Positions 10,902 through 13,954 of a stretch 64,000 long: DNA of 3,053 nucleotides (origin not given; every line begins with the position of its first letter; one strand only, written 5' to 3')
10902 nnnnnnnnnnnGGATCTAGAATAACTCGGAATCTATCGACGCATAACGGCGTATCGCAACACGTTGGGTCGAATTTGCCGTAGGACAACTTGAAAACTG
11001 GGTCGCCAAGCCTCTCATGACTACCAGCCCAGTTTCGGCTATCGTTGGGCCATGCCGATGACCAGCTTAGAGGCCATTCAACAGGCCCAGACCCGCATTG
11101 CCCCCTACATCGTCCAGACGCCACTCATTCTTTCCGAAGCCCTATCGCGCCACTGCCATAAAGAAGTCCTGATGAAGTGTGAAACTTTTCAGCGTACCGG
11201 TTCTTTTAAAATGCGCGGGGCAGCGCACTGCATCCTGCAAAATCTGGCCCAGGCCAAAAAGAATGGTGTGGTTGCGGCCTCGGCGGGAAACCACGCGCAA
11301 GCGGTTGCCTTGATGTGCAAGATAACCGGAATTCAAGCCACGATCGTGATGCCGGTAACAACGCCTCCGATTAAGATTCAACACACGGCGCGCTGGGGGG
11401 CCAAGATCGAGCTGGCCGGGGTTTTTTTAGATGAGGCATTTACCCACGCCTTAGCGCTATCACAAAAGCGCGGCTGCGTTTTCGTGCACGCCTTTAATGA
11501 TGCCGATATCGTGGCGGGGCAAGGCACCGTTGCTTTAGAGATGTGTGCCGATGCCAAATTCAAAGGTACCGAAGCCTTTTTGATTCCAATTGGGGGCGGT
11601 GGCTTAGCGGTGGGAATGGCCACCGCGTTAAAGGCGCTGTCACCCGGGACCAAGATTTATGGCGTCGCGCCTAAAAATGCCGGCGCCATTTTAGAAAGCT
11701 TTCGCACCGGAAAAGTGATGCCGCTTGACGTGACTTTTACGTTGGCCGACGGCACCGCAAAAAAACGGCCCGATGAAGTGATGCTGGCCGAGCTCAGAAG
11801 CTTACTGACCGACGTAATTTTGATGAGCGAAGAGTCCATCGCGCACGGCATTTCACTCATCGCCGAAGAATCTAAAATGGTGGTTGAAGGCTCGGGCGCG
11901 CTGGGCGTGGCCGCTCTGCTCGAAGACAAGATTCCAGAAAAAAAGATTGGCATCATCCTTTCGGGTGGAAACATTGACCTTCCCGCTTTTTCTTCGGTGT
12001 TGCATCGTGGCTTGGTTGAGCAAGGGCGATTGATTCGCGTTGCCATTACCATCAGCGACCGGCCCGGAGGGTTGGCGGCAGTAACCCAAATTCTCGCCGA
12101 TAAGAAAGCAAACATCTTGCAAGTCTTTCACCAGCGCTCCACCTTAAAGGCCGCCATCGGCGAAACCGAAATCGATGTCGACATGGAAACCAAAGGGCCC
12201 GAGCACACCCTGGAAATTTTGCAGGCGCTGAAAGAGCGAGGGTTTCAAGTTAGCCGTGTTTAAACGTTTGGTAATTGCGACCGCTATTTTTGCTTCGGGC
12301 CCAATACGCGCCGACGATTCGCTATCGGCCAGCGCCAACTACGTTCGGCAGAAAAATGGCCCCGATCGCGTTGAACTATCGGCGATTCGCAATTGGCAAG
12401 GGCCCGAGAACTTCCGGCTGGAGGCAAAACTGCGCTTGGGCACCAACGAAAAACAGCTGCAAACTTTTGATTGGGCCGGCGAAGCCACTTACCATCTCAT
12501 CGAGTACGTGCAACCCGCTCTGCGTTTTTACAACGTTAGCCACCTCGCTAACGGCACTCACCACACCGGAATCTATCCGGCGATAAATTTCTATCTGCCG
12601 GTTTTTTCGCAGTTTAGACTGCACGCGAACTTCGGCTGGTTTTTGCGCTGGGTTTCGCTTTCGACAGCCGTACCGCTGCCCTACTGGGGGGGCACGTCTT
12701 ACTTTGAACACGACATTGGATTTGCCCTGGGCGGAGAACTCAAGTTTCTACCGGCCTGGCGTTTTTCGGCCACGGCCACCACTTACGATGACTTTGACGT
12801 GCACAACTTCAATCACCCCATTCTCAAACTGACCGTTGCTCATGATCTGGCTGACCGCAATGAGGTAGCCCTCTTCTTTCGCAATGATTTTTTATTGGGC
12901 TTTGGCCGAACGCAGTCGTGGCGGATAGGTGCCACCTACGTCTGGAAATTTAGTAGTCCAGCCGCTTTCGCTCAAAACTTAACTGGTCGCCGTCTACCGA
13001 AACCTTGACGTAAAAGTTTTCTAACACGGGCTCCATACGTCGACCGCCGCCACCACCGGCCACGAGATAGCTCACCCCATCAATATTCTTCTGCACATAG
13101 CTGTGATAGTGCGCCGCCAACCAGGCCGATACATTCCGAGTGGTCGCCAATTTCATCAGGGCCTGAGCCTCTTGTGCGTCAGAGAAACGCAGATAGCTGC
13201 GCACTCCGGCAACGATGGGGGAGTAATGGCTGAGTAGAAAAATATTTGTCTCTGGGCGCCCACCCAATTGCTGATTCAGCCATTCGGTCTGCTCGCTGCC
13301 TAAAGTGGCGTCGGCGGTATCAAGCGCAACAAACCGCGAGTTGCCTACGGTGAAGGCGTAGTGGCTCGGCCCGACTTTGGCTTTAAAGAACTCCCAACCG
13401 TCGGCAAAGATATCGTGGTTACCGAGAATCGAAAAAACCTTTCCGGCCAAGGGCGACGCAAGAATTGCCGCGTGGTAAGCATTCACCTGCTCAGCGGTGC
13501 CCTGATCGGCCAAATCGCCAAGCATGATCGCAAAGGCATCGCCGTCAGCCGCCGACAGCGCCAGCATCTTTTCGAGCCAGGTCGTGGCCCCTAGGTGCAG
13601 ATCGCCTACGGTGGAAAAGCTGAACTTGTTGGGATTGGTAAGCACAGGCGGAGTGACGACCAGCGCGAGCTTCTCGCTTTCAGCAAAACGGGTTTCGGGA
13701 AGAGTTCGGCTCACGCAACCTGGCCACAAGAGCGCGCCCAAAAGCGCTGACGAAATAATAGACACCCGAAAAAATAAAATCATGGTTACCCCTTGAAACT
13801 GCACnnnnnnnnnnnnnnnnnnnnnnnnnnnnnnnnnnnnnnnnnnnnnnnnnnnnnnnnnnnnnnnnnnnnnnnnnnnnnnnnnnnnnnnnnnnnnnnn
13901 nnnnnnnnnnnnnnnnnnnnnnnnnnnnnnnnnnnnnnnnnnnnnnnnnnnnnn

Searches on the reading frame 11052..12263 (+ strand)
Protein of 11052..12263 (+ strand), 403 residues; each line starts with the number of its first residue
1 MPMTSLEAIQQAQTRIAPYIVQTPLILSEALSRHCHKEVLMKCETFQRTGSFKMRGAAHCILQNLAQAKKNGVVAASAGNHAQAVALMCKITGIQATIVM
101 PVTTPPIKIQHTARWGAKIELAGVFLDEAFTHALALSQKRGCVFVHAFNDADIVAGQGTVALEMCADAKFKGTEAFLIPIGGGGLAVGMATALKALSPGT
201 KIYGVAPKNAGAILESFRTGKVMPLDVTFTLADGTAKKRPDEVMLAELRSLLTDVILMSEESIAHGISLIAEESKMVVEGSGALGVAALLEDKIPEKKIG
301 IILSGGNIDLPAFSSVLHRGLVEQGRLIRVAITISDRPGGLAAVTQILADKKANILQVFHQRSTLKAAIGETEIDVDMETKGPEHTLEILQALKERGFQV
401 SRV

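Call 9: search_protein_families(library=pfam, proteins=[window:11052-12263:+], max_evalue=0.001)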
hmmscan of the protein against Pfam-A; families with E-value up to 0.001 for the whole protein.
window:11052-12263:+ (403 aa): 3 families
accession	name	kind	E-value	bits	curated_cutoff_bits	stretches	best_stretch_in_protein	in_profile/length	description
PF00291.31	PALP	-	8.2e-72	242.5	35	1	17-305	2-295/295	Pyridoxal-phosphate dependent enzyme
PF01842.31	ACT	-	5.3e-09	36.1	27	1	332-394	5-65/66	ACT domain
PF13291.12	ACT_4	-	0.00017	22.6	27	1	328-394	7-70/80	ACT domain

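Call 15: find_encoding_contigs(protein=window:11052-12263:+, flank=10000, max_places=10)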
Protein window:11052-12263:+ (403 aa): no gene with exactly this product is on record in the collection.

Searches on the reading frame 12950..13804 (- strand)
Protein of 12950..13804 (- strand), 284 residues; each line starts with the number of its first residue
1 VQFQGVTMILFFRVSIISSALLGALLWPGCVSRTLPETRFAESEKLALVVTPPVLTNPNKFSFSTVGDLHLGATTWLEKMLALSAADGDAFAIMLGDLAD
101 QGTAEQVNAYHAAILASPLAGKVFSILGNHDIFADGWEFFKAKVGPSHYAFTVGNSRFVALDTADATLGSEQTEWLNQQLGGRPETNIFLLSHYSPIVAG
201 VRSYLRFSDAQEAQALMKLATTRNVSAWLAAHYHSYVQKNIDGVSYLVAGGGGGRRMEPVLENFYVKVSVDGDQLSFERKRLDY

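Call 9: search_protein_families(library=pfam, proteins=[window:12950-13804:-], max_evalue=0.001)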
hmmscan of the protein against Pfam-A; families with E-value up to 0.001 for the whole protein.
window:12950-13804:- (284 aa): 1 family
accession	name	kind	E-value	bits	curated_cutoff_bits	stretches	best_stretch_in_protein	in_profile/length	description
PF00149.33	Metallophos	-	4.6e-09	37.4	21.5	1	66-236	6-191/191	Calcineurin-like phosphoesterase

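Call 18: find_homologous_proteins(query=window:12950-13783:-, max_evalue=1e-10)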
Query window:12950-13783:- (277 aa): 101 proteins with E <= 1e-10 among 3601 candidates.
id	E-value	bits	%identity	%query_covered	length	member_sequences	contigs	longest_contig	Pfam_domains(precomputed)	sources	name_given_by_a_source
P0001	5.6e-181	618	100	100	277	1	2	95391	PF00149.34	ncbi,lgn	-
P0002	8.6e-115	401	63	100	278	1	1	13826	PF00149.34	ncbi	-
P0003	3.1e-114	399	64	100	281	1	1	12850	PF00149.34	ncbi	-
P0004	9.2e-113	394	64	99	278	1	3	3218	PF12850.13,PF00149.34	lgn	-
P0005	9.4e-110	384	63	99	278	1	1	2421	PF00149.34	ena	-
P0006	2.6e-108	380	62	100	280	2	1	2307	PF12850.13,PF00149.34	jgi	-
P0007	5.6e-87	310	53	95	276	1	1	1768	PF00149.34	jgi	jgi:hypothetical protein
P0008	1.8e-80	288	48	99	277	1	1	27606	PF00149.34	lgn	-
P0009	2.8e-79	284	51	97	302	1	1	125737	PF00149.34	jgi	jgi:3',5'-cyclic AMP phosphodiesterase CpdA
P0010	5.3e-79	284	52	92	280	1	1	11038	PF00149.34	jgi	jgi:predicted phosphodiesterase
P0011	9.7e-79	283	52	96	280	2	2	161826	PF00149.34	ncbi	-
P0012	1.5e-78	282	53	90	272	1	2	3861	PF00149.34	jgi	jgi:hypothetical protein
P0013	7.5e-78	280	52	94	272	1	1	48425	PF00149.34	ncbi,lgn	-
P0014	9.4e-78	280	51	96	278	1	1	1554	PF00149.34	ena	-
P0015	2.6e-77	278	50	95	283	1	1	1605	PF00149.34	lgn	-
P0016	3.3e-77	278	48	91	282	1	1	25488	PF12850.13,PF00149.34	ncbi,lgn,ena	-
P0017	8.2e-77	276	46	97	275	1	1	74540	PF00149.34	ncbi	ncbi:MAG: metallophosphoesterase [Bdellovibrionota bacterium]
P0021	3.7e-75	271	52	90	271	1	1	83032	PF12850.13,PF00149.34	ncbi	-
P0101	4.7e-32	130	32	94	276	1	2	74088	PF00149.34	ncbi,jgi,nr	ncbi:MAG: metallophosphoesterase [Oligoflexia bacterium]|nr:metallophosphoesterase [Oligoflexia bact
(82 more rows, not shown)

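Call 19: find_encoding_contigs(protein=P0001, flank=6000, max_places=4)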
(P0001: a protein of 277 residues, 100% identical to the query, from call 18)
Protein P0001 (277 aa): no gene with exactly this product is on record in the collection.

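Call 20: find_encoding_contigs(protein=P0002, flank=6000, max_places=4)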
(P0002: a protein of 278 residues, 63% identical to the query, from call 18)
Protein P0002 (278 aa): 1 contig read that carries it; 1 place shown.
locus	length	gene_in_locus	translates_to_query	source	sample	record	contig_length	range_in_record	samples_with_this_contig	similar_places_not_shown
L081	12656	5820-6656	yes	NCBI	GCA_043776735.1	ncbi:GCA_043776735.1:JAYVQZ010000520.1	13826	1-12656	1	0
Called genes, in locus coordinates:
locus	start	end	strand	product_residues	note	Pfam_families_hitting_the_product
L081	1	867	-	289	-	?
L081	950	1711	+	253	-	PF03808:Glyco_tran_WecG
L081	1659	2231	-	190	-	PF02397:Bac_transf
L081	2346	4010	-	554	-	-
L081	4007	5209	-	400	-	PF13439:Glyco_transf_4 (faint), PF20706:GT4-conflict, PF00534:Glycos_transf_1, PF13692:Glyco_trans_1_4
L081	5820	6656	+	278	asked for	PF00149:Metallophos (weak)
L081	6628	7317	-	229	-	-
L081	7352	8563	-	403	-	PF00291:PALP, PF01842:ACT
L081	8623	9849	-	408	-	PF00258:Flavodoxin_1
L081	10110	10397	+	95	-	PF00166:Cpn10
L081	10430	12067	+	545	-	PF00118:Cpn60_TCP1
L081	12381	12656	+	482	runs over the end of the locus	?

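Call 21: find_encoding_contigs(protein=P0003, flank=6000, max_places=4)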
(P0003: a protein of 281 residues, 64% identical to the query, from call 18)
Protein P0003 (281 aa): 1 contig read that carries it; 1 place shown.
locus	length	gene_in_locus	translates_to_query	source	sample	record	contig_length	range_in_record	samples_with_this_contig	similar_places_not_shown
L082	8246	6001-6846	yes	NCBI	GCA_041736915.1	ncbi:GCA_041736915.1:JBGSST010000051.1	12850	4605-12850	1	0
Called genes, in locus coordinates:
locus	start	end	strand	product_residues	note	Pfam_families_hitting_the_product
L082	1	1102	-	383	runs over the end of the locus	PF00535:Glycos_transf_2, PF13641:Glyco_tranf_2_3, PF13632:Glyco_trans_2_3 (weak)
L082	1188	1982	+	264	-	PF03808:Glyco_tran_WecG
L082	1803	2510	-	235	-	PF02397:Bac_transf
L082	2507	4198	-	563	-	-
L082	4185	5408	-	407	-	PF13439:Glyco_transf_4, PF13579:Glyco_trans_4_4 (weak), PF00534:Glycos_transf_1, PF13692:Glyco_trans_1_4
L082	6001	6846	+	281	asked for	PF00149:Metallophos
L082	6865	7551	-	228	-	-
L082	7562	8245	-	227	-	?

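Call 24: find_encoding_contigs(protein=P0008, flank=5000, max_places=3)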
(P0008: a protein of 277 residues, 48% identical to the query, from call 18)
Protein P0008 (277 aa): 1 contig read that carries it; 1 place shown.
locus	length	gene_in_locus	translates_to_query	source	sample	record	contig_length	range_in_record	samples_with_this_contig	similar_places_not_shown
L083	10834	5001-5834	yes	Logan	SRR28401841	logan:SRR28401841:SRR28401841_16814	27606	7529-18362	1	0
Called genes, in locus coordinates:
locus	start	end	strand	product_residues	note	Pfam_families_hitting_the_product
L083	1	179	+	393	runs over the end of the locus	-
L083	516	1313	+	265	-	PF01435:Peptidase_M48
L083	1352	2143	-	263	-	PF01145:Band_7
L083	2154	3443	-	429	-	PF00574:CLP_protease (weak), PF25145:NfeD1b_N, PF24961:NfeD_membrane, PF01957:NfeD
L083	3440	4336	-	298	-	PF03167:UDG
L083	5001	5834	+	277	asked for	PF00149:Metallophos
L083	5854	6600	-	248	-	-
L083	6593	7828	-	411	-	PF00291:PALP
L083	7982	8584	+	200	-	-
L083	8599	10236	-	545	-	-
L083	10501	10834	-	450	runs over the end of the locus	PF00067:p450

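Call 25: find_encoding_contigs(protein=P0009, flank=5000, max_places=3)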
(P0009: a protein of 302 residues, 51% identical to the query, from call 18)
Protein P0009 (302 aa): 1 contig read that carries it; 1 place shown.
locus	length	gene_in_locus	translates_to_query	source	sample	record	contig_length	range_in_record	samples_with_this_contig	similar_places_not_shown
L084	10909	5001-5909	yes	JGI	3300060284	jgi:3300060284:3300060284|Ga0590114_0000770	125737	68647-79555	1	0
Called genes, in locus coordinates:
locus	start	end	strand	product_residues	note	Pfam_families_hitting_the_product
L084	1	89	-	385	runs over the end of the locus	-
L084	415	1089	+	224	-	PF03070:TENA_THI-4, PF14518:Haem_oxygenas_2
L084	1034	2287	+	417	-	-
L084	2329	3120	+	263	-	PF01435:Peptidase_M48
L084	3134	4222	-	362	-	PF25145:NfeD1b_N, PF24961:NfeD_membrane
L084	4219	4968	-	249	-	PF03167:UDG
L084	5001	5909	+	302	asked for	PF00149:Metallophos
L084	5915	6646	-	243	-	-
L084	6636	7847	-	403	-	PF00291:PALP, PF01842:ACT (weak)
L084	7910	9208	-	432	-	-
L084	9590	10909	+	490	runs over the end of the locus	-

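Call 26: find_encoding_contigs(protein=P0011, flank=5000, max_places=3)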
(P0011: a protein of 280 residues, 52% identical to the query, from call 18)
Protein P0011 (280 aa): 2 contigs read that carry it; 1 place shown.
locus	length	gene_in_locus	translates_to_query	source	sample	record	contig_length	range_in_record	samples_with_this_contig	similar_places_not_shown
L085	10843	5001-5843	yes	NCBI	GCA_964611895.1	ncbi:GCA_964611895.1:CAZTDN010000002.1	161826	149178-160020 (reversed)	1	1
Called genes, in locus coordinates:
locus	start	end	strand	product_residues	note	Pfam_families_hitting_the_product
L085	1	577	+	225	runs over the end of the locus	PF03070:TENA_THI-4, PF14518:Haem_oxygenas_2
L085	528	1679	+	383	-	-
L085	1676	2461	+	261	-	PF01435:Peptidase_M48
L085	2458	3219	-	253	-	PF01145:Band_7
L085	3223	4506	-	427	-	PF00574:CLP_protease (weak), PF25145:NfeD1b_N, PF24961:NfeD_membrane, PF01957:NfeD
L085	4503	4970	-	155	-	-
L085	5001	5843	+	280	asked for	PF00149:Metallophos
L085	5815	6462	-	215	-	-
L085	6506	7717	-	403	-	PF00291:PALP, PF01842:ACT (weak), PF13291:ACT_4 (faint)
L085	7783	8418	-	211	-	-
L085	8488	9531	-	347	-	-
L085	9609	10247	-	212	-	PF00440:TetR_N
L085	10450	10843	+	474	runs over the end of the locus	PF02321:OEP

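Call 34: list_cluster_members(proteins=[P0001, P0002, P0003, P0008, P0004, P0005, P0006, P0013, P0017, P0021])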
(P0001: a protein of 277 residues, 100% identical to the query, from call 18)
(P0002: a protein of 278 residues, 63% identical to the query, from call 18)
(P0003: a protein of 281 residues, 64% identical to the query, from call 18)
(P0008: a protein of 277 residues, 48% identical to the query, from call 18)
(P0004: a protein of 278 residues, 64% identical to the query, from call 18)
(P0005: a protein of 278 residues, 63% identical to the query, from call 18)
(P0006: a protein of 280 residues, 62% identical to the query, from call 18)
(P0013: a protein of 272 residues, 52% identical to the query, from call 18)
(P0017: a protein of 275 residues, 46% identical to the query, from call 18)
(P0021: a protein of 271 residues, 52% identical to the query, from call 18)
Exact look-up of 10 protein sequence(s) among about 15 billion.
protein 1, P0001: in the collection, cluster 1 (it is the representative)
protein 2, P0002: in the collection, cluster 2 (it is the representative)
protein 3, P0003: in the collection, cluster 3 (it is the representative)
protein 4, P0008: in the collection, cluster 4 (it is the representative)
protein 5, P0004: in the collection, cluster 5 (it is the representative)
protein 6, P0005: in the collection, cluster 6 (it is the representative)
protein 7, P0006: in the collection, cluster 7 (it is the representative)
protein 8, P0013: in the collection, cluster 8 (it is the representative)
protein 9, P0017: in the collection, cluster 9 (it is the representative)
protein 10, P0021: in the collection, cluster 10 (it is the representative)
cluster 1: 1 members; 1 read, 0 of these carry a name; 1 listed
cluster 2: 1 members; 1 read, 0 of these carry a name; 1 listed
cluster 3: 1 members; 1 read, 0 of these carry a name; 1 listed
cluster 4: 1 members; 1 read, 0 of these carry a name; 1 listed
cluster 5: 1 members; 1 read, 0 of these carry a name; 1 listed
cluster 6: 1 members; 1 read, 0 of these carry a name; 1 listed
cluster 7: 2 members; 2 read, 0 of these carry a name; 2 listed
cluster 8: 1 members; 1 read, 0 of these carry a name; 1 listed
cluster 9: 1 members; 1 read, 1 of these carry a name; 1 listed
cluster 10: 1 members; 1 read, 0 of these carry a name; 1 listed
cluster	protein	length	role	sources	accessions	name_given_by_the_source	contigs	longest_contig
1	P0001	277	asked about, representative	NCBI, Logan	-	-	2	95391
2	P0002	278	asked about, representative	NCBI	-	-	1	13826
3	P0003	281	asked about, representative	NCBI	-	-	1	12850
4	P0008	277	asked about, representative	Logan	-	-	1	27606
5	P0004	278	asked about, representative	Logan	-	-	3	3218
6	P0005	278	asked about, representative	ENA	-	-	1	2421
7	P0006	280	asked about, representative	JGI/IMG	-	-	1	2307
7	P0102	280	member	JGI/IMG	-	-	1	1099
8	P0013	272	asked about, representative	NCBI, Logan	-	-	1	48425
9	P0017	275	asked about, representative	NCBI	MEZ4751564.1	MAG: metallophosphoesterase [Bdellovibrionota bacterium]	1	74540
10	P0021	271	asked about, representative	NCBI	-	-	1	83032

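Call 35: find_encoding_contigs(protein=P0004, flank=3000, max_places=3)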
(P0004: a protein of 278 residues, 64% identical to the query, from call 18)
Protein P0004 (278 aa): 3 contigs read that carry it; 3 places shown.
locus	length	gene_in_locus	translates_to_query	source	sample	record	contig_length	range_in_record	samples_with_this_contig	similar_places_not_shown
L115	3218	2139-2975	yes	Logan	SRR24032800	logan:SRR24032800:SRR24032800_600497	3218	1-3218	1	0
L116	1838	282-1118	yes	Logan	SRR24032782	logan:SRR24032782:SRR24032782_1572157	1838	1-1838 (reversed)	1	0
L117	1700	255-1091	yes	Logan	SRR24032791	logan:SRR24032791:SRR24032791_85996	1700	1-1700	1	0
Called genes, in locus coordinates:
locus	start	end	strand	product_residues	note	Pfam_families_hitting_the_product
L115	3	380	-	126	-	?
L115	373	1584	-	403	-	PF13439:Glyco_transf_4 (faint), PF20706:GT4-conflict, PF00534:Glycos_transf_1, PF13692:Glyco_trans_1_4, PF13524:Glyco_trans_1_2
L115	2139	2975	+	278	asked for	PF00149:Metallophos, PF12850:Metallophos_2 (faint)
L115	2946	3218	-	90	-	?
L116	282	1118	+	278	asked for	PF00149:Metallophos, PF12850:Metallophos_2 (faint)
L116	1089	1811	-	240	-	-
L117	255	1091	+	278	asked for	PF00149:Metallophos, PF12850:Metallophos_2 (faint)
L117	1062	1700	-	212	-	?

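Call 36: find_encoding_contigs(protein=P0005, flank=3000, max_places=3)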
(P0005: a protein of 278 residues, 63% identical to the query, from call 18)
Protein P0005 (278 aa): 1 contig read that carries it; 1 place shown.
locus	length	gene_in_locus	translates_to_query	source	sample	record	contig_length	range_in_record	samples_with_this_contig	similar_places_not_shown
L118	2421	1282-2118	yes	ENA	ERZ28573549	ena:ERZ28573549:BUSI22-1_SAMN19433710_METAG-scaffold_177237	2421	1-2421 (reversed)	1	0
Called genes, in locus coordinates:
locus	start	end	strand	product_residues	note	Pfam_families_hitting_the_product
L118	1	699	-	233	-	?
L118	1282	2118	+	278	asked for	PF00149:Metallophos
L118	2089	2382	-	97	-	-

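Call 37: find_encoding_contigs(protein=P0006, flank=3000, max_places=3)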
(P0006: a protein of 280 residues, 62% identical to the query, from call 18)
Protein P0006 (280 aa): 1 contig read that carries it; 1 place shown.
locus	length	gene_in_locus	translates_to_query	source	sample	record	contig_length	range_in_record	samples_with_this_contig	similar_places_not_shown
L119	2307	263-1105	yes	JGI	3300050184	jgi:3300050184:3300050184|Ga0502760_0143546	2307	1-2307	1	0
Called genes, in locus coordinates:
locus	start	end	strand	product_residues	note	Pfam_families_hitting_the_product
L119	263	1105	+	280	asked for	PF00149:Metallophos, PF12850:Metallophos_2 (weak)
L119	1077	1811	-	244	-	-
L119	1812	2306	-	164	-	?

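Call 40: find_encoding_contigs(protein=P0016, flank=4000, max_places=3)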
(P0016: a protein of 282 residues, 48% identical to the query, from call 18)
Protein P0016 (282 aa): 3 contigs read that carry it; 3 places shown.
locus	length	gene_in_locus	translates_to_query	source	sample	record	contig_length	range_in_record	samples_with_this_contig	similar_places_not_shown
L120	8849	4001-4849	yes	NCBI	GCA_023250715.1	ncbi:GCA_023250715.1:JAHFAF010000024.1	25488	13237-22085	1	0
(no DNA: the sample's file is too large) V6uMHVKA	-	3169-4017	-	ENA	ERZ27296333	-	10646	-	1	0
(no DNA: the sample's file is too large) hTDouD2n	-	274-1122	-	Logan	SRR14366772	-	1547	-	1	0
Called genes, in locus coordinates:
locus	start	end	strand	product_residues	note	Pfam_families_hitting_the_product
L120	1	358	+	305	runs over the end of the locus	-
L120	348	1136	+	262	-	PF01435:Peptidase_M48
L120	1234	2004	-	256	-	PF01145:Band_7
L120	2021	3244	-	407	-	PF25145:NfeD1b_N, PF24961:NfeD_membrane, PF01957:NfeD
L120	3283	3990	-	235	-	PF03167:UDG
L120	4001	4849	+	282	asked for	PF00149:Metallophos, PF12850:Metallophos_2 (weak)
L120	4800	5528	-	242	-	-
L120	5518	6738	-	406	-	-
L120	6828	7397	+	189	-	-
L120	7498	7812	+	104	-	-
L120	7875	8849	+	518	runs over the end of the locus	-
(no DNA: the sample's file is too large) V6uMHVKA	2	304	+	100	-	?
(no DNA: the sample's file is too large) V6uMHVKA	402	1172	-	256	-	PF01145:Band_7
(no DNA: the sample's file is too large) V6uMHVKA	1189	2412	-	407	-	PF25145:NfeD1b_N, PF24961:NfeD_membrane, PF01957:NfeD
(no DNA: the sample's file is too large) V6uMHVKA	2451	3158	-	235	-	PF03167:UDG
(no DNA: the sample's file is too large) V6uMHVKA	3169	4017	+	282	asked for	PF00149:Metallophos, PF12850:Metallophos_2 (weak)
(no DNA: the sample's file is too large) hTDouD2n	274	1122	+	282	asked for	PF00149:Metallophos, PF12850:Metallophos_2 (weak)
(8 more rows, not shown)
